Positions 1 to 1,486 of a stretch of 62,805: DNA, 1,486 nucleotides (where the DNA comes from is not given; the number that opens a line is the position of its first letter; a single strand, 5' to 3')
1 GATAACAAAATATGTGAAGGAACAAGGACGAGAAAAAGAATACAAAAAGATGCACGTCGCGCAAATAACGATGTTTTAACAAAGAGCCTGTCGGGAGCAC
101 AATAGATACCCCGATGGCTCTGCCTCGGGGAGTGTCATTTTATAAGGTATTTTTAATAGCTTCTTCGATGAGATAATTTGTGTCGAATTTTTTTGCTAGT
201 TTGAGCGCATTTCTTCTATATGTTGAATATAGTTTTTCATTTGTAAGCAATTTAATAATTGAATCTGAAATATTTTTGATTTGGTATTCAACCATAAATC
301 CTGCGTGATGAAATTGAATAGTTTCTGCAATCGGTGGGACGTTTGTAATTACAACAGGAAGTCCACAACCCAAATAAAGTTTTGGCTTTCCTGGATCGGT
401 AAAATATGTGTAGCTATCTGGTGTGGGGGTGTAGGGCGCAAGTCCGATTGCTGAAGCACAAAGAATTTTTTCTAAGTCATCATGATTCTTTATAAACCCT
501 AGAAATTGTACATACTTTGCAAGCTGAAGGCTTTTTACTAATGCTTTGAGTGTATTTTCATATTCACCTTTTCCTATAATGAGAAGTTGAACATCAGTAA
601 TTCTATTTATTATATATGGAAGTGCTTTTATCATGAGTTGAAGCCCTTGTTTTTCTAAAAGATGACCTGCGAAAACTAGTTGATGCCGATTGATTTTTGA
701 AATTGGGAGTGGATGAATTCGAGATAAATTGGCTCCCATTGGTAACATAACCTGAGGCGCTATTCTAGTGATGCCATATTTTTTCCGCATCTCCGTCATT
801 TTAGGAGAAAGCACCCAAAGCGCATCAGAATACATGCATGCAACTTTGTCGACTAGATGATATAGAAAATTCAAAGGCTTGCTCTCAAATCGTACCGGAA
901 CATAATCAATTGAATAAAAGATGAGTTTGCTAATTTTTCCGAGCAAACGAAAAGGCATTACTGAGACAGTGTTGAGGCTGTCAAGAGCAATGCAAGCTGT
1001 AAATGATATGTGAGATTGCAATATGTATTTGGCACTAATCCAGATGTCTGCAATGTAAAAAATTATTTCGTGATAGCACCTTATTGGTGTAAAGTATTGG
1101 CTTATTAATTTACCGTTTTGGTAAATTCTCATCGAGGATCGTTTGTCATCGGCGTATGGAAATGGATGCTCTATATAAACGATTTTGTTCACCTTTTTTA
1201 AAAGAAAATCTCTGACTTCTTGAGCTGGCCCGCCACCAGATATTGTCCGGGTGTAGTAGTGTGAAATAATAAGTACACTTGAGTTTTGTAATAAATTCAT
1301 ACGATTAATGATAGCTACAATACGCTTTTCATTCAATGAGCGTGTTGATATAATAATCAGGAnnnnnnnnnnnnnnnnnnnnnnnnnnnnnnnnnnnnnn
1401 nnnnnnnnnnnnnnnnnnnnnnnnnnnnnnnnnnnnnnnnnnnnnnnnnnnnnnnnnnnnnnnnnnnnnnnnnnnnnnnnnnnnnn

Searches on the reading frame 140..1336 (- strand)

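Call 68: search_protein_families(library=pfam, proteins=[window:140-1336:-], max_evalue=0.0001)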
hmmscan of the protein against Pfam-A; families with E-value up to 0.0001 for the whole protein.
window:140-1336:- (398 aa): 2 families
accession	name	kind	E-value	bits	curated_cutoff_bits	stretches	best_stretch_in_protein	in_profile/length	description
PF00534.26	Glycos_transf_1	-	1.9e-21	76.8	26.4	2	217-295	15-93/172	Glycosyl transferases group 1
PF13692.12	Glyco_trans_1_4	-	2.1e-21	77.1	27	1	218-366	2-142/142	Glycosyl transferases group 1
